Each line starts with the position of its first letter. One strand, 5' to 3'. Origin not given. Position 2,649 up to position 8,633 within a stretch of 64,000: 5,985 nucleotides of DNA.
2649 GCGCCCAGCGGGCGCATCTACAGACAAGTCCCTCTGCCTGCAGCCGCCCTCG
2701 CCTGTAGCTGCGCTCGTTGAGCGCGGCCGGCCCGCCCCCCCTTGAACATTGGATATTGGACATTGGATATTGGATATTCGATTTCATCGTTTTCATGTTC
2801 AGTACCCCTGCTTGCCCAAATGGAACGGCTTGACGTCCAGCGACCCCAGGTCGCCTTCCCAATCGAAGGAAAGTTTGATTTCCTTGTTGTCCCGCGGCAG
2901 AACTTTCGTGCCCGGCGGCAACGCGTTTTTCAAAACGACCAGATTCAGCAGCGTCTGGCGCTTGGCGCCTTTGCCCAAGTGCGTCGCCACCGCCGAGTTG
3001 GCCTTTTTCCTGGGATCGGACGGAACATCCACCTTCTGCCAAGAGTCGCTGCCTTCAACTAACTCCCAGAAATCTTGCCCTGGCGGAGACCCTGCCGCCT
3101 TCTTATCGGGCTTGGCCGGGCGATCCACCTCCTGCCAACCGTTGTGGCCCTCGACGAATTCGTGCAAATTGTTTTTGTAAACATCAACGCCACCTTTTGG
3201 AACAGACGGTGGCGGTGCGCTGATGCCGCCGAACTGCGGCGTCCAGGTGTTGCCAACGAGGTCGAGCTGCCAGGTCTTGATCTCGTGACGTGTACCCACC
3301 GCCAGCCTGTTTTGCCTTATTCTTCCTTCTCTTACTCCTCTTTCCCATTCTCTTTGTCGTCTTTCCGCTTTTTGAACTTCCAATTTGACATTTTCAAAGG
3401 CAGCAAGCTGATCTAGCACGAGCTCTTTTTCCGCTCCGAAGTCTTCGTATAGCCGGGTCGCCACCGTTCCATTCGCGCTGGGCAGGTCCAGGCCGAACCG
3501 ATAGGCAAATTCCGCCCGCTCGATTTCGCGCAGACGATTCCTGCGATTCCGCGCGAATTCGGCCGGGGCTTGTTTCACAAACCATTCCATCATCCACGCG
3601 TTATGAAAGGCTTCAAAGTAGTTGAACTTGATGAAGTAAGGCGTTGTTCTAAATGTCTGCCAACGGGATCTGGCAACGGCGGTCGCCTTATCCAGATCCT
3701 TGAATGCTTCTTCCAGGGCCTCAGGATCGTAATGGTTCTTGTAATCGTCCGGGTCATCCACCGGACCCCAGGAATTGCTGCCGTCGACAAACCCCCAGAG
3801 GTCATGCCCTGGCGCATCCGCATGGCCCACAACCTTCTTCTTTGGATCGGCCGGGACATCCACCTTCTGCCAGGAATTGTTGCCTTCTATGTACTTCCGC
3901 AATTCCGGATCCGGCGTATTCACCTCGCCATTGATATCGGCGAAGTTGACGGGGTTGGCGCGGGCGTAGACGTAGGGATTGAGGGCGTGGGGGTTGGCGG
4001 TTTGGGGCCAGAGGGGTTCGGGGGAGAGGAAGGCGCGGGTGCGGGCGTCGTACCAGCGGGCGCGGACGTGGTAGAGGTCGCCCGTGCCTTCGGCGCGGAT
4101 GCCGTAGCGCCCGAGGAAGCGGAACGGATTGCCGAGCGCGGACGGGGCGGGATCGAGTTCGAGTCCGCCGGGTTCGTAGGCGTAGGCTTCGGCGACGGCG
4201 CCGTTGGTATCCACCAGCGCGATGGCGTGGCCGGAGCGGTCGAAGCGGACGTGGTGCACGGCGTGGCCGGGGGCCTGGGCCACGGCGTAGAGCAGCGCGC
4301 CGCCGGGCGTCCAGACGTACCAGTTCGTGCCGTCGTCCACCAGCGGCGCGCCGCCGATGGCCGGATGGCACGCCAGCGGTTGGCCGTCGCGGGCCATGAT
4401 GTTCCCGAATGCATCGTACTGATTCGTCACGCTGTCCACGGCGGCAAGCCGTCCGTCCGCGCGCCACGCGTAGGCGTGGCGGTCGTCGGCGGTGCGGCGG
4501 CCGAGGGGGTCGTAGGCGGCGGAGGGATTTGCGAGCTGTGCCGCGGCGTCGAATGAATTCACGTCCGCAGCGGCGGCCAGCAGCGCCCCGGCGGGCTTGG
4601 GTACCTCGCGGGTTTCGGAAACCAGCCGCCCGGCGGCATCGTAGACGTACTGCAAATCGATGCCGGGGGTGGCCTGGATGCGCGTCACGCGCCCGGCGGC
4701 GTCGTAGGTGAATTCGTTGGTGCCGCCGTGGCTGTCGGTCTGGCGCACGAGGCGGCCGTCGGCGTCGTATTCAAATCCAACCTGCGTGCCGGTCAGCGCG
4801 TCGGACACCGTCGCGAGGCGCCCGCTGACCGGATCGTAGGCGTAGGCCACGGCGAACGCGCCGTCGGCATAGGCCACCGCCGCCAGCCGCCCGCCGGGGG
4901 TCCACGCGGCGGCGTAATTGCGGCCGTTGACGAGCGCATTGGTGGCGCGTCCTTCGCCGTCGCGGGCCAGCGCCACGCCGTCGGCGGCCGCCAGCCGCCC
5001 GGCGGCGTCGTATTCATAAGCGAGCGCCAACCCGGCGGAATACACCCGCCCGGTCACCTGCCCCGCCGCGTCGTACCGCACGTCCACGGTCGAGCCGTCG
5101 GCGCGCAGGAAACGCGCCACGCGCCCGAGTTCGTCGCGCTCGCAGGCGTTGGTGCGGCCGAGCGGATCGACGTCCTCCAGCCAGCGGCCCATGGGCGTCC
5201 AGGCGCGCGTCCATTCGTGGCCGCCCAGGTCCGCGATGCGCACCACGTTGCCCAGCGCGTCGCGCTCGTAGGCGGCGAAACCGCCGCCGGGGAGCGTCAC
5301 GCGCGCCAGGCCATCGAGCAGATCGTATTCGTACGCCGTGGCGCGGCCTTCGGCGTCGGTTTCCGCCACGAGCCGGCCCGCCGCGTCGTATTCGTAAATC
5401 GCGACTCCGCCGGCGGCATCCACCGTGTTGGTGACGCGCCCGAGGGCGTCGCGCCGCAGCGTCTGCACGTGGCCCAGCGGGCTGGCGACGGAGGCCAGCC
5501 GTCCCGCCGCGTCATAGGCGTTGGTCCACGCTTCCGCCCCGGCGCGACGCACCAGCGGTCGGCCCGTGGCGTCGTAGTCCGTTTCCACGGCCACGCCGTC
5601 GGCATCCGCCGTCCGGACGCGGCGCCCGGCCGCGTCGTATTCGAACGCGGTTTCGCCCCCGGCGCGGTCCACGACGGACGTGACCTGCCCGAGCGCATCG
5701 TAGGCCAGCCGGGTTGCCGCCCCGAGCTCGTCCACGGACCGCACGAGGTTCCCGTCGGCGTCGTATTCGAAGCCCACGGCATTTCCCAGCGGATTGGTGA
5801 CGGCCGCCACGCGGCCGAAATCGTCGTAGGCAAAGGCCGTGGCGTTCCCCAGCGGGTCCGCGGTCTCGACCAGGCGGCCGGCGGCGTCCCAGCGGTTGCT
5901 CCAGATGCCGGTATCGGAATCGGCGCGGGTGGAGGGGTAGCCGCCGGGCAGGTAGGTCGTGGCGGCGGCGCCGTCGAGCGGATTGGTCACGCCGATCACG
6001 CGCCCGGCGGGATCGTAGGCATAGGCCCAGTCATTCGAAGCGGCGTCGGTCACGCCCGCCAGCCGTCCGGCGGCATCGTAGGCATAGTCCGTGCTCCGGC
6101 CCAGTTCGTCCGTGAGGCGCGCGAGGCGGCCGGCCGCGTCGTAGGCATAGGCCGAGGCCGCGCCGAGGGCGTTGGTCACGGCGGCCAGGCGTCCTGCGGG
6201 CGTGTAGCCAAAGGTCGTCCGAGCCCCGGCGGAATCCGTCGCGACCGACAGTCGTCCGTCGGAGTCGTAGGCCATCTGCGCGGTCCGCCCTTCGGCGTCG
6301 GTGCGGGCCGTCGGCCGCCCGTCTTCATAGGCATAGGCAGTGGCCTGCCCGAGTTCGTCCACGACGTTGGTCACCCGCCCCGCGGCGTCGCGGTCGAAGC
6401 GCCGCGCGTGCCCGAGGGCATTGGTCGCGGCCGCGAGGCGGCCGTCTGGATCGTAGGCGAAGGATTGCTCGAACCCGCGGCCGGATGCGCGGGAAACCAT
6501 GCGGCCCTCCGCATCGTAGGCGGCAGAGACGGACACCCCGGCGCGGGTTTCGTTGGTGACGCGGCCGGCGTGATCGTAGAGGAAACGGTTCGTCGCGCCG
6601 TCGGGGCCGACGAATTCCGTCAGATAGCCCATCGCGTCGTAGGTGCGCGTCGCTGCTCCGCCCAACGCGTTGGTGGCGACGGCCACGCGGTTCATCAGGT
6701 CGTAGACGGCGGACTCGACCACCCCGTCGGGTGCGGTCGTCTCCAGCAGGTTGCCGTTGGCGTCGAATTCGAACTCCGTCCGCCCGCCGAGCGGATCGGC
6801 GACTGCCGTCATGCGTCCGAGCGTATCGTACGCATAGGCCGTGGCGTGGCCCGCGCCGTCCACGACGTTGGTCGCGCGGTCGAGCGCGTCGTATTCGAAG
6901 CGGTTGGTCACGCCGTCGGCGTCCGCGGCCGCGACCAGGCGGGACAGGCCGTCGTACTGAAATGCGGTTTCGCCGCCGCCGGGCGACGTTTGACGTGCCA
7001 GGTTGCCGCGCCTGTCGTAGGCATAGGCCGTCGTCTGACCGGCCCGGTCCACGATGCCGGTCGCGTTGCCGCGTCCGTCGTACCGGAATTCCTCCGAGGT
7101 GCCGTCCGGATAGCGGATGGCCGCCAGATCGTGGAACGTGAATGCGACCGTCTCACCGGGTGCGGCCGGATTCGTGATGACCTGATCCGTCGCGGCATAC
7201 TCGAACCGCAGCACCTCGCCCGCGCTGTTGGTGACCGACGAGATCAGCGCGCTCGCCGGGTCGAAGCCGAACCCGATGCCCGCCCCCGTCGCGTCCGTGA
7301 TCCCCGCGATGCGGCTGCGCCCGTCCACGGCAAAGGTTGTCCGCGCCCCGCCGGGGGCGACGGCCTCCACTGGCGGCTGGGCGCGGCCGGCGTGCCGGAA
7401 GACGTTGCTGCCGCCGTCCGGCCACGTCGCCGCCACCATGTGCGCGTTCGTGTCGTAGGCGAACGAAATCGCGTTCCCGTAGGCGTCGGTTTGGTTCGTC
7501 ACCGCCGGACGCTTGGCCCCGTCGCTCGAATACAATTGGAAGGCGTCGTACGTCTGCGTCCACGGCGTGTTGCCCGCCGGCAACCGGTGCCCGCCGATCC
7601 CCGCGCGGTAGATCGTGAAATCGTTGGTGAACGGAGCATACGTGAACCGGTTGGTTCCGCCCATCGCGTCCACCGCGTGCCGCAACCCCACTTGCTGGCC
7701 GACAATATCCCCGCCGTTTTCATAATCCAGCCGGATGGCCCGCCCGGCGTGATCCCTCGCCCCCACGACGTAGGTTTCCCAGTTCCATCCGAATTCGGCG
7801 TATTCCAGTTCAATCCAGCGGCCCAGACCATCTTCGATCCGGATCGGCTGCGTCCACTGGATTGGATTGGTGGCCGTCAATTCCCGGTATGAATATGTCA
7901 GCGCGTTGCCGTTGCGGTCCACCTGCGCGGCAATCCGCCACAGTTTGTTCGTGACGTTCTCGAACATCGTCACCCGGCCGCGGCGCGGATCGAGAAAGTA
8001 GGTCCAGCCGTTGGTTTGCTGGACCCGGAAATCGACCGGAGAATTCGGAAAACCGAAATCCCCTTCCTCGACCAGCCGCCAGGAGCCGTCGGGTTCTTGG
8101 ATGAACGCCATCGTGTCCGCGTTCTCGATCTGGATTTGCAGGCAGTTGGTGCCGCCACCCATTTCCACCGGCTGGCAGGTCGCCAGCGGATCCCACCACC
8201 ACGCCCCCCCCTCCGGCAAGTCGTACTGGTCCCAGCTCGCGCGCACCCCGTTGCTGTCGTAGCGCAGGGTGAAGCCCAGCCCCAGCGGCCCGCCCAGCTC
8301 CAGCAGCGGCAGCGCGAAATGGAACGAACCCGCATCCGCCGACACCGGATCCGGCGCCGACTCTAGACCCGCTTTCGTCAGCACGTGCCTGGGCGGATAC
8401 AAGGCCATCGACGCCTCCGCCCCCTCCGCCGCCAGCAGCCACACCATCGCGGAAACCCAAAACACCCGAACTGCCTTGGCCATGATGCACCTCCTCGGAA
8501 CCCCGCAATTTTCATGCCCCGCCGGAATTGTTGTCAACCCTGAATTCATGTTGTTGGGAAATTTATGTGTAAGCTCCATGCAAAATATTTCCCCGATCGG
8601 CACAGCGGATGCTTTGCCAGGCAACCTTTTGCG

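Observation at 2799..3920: RHS toxin with an unusual, internally duplicated C-terminal tip domain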

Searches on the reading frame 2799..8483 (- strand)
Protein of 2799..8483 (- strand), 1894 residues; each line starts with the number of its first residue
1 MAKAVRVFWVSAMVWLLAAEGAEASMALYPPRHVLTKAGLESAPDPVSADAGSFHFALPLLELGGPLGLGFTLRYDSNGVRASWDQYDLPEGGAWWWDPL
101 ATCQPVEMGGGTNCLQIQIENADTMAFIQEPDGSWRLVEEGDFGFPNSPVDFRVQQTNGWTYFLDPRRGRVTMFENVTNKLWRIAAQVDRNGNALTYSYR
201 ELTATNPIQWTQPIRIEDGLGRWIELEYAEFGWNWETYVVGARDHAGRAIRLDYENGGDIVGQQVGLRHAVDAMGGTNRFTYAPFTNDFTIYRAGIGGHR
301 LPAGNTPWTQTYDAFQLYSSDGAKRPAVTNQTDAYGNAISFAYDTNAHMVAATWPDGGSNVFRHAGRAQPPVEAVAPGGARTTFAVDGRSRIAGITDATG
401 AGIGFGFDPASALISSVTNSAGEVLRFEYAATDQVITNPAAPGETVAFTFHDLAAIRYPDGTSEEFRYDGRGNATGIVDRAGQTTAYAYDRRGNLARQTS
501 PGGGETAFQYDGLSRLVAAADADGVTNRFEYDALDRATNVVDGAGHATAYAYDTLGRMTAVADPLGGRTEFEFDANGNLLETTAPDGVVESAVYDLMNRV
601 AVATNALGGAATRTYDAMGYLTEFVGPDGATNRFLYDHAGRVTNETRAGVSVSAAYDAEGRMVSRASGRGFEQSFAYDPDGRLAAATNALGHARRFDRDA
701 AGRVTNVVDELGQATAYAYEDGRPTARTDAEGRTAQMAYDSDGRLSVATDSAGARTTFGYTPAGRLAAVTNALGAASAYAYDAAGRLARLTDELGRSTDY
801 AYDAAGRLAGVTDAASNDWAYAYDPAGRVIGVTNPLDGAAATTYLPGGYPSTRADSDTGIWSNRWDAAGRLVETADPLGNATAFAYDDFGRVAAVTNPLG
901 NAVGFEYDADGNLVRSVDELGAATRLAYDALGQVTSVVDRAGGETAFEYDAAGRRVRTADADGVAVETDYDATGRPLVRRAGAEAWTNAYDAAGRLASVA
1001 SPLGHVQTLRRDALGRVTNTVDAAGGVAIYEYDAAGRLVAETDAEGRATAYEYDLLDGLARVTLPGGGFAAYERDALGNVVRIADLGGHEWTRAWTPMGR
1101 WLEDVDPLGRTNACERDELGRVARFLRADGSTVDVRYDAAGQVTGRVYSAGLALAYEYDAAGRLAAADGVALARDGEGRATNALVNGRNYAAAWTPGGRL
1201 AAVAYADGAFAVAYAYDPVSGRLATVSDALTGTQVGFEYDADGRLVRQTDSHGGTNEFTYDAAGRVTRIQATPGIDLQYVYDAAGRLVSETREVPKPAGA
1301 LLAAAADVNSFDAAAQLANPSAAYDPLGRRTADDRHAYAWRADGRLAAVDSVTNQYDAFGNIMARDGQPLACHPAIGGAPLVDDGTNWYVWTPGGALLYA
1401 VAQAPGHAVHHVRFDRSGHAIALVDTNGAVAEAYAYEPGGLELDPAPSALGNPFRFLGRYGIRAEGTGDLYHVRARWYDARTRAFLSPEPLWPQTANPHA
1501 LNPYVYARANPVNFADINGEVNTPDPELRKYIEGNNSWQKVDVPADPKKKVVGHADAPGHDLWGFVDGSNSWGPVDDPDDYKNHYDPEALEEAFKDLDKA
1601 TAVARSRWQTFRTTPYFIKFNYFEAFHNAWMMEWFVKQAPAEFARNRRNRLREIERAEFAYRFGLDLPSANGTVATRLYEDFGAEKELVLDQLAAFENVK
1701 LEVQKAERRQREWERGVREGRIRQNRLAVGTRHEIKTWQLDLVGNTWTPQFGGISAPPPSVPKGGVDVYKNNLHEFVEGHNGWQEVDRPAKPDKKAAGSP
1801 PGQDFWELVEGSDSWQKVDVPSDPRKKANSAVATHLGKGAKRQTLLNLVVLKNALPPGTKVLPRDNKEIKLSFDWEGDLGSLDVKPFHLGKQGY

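Call 6: search_protein_families(library=pfam, proteins=[window:2799-8483:-], max_evalue=1)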
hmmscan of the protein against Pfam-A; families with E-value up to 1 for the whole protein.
window:2799-8483:- (1894 aa): 3 families
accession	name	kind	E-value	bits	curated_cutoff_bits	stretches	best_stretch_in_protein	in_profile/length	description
PF05593.20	RHS_repeat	-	3.9e-132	429.1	22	26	781-815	1-35/38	RHS Repeat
PF25023.1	TEN_YD-shell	-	9.1e-10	37.7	50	2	482-549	698-770/909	Teneurin YD-shell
PF23823.1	DUF7193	-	0.28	9.4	27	0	1204-1283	402-479/847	Family of unknown function (DUF7193)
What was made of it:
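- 2799..8483 (-): RHS/YD-shell protein CDS, 1894 aa plus stop (stop codon 2799-2801). 26 RHS_repeat stretches, E 3.9e-132 (call 6).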

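Call 19: search_protein_families(library=ncbifam, proteins=[window:2799-8483:-], max_evalue=1)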
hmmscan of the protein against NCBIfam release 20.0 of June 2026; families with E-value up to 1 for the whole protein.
window:2799-8483:- (1894 aa): 3 families
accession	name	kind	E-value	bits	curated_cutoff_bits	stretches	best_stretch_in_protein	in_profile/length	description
TIGR01643.1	YD_repeat_2x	repeat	7.9e-129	415.6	15.8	19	907-948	1-42/42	YD repeat-containing protein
NF041261.1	RHS_core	equivalog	1.8e-84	284.5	2000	5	873-1086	528-740/1261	RHS element core protein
TIGR03696.1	Rhs_assc_core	domain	1.5e-12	47.9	32.5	1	1450-1519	13-75/76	RHS repeat-associated core domain-containing protein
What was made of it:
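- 3927..4136 (-): RHS repeat-associated core domain, aa 1450-1519. This is the plug and autoprotease region. TIGR03696, 47.9 bits against a cut-off of 32.5 (call 19).
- On RHS / YD-repeat shell proteins: TIGR01643: 19 stretches (calls 6, 19). TIGR03696, 47.9 bits against a cut-off of 32.5, aa 1450-1519 (call 19).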

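Call 71: list_cluster_members(proteins=[window:2802-8483:-, P0003, P0002, window:1840-2796:-])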
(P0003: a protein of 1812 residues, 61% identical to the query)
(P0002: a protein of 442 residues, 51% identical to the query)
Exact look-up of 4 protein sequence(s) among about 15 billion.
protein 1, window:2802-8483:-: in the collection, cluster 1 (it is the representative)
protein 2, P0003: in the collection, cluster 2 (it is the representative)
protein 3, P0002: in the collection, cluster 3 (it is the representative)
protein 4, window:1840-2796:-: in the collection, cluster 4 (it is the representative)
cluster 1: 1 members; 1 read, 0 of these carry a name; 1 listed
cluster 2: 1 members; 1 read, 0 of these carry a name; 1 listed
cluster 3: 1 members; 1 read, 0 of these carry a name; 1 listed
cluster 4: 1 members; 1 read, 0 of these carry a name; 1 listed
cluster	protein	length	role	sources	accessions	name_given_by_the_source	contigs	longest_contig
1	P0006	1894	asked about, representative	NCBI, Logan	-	-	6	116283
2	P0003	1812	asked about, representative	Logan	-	-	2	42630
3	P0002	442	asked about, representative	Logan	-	-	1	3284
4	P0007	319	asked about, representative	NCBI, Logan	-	-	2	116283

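Call 72: find_encoding_contigs(protein=P0006, flank=3000, max_places=6)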
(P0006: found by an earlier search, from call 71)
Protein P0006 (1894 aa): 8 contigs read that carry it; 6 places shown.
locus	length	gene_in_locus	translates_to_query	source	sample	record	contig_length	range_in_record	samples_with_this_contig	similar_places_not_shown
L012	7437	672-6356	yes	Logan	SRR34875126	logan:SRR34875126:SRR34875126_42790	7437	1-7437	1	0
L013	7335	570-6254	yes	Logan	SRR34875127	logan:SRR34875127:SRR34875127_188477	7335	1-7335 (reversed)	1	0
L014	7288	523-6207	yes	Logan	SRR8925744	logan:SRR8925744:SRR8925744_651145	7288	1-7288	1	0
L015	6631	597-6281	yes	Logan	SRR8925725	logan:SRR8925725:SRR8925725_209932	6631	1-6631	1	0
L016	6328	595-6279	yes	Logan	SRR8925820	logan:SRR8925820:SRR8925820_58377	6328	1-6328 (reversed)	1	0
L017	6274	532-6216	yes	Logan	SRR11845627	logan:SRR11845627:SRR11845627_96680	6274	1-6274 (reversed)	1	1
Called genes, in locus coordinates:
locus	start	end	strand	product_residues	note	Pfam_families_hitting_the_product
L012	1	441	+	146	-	?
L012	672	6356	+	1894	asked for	PF05593:RHS_repeat, PF25023:TEN_YD-shell, PF05593:RHS_repeat, PF25023:TEN_YD-shell (weak), PF05593:RHS_repeat, PF25023:TEN_YD-shell (weak)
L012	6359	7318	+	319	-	PF25023:TEN_YD-shell (weak), PF05593:RHS_repeat (weak)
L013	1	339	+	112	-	?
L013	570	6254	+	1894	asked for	PF05593:RHS_repeat, PF25023:TEN_YD-shell, PF05593:RHS_repeat, PF25023:TEN_YD-shell (weak), PF05593:RHS_repeat, PF25023:TEN_YD-shell (weak)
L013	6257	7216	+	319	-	PF25023:TEN_YD-shell (weak), PF05593:RHS_repeat (weak)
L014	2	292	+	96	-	?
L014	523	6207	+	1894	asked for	PF05593:RHS_repeat, PF25023:TEN_YD-shell, PF05593:RHS_repeat, PF25023:TEN_YD-shell (weak), PF05593:RHS_repeat, PF25023:TEN_YD-shell (weak)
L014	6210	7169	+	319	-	PF25023:TEN_YD-shell (weak), PF05593:RHS_repeat (weak)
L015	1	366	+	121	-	?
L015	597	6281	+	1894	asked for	PF05593:RHS_repeat, PF25023:TEN_YD-shell, PF05593:RHS_repeat, PF25023:TEN_YD-shell (weak), PF05593:RHS_repeat, PF25023:TEN_YD-shell (weak)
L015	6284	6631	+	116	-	?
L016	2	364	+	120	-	?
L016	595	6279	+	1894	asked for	PF05593:RHS_repeat, PF25023:TEN_YD-shell, PF05593:RHS_repeat, PF25023:TEN_YD-shell (weak), PF05593:RHS_repeat, PF25023:TEN_YD-shell (weak)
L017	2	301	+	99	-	?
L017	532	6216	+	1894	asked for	PF05593:RHS_repeat, PF25023:TEN_YD-shell, PF05593:RHS_repeat, PF25023:TEN_YD-shell (weak), PF05593:RHS_repeat, PF25023:TEN_YD-shell (weak)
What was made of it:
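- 2799..8483 (-): The exact product is in the public collection and on 8 contigs (calls 71, 72).
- Checked: That exact 1894-aa sequence is already in the public collection and lies on 8 contigs from at least 6 sequencing runs (calls 71, 72).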

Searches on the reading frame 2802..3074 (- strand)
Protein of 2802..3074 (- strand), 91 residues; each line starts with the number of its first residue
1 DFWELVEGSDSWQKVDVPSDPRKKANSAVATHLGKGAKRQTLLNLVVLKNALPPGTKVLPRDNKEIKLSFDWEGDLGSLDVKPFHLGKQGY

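Call 28: find_homologous_proteins(query=A1, max_evalue=0.1)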
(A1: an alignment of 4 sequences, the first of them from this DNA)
Query A1 (4 sequences) (91 aa, profile of the alignment): 2 proteins with E <= 0.1 among 293 candidates.
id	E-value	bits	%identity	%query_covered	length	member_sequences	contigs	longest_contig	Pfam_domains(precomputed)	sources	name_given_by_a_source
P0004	1.9e-26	110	64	67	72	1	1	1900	-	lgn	-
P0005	4.9e-5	41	78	25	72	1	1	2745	-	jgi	-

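Call 30: find_encoding_contigs(protein=P0005, flank=10000, max_places=4)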
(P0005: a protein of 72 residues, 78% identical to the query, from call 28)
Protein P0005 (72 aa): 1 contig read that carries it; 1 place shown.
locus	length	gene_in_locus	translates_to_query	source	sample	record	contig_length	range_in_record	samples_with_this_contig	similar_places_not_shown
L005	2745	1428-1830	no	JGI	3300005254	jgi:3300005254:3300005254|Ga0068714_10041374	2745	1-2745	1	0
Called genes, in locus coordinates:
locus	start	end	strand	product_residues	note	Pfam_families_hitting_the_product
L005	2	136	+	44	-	?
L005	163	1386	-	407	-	PF13173:AAA_14, PF13635:DUF4143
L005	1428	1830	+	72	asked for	-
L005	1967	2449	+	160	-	PF25023:TEN_YD-shell (weak), PF05593:RHS_repeat (weak)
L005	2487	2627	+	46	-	-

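Call 31: find_encoding_contigs(protein=P0004, flank=10000, max_places=4)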
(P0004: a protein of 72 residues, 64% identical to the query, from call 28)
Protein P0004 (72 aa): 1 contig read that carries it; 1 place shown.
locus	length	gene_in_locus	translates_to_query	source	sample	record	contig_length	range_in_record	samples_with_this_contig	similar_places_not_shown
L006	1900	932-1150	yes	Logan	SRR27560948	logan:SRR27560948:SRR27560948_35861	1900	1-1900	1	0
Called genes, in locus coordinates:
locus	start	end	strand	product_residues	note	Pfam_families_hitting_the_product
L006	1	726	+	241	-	?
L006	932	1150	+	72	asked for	-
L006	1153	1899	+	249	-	?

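Call 44: find_related_loci(query=A1, collection=metagenome_contigs, flank=6000)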
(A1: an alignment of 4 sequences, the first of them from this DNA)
Query A1 (91 aa) in metagenome_contigs; peptide patterns used: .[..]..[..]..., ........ (x = any residue, [..] = any of these).
155 stretches matched a pattern; 3 encode a relative of the query (tblastn E <= 1e-3); 3 distinct loci.
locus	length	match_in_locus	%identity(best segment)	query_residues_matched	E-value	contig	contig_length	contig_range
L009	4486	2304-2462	64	31-91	4e-17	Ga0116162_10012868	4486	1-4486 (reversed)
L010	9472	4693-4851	64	31-91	4e-17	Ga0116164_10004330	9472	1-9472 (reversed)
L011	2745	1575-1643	78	66-88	4e-8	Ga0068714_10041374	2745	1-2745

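Call 65: search_solved_structures(query=A1, max_evalue=10, show_alignments=3)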
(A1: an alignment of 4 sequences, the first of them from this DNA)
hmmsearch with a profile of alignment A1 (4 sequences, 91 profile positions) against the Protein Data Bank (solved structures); distinct sequences matched with E-value up to 10: 2.
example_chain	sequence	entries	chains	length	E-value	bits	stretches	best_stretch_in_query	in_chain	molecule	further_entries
1tvn_A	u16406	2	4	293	0.11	15.9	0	5-56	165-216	cellulase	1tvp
9qt5_J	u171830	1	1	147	0.66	13.4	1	11-51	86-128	Large ribosomal subunit protein uL13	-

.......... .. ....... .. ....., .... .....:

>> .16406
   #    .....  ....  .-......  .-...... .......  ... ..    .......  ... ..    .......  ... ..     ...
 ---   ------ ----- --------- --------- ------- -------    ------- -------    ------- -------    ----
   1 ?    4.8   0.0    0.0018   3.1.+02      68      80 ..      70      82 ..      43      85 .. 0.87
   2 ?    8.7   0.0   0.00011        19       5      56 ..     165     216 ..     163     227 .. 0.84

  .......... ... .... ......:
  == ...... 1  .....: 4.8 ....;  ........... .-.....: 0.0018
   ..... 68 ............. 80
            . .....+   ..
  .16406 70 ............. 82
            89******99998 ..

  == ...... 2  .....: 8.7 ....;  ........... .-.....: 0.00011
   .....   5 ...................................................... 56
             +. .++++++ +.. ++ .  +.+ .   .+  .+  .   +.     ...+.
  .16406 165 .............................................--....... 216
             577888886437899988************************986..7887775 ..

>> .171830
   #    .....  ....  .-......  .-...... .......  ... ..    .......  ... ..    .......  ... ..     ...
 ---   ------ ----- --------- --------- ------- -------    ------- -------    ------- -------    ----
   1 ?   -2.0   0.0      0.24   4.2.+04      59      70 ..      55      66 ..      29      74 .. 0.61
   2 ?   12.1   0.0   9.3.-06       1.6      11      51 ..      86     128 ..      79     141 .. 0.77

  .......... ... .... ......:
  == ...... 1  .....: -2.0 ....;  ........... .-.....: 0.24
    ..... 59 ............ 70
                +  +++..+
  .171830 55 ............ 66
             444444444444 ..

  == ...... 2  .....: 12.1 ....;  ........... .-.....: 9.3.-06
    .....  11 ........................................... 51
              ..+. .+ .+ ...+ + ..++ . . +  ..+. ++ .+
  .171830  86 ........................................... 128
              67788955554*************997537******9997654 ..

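Call 66: search_protein_families(library=pfam, alignment_id=A1, max_evalue=10)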
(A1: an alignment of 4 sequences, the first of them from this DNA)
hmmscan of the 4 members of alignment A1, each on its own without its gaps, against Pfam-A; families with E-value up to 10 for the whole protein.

A. member 1, seq(91 aa): 0 families

B. families by the number of members that match (of 4 scanned): 0 families
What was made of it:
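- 2802..2999 (-): Conserved basic C-terminal tail, aa 1829-1894. Motifs: A-x-HLG[KR]GxKRQ and K[EK]I[KR].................[HK]LG. No Pfam or meaningful PDB match (calls 65, 66).
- Tried and rejected: Tail profile against PDB sequences and Pfam: only chance-level hits (calls 65, 66).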
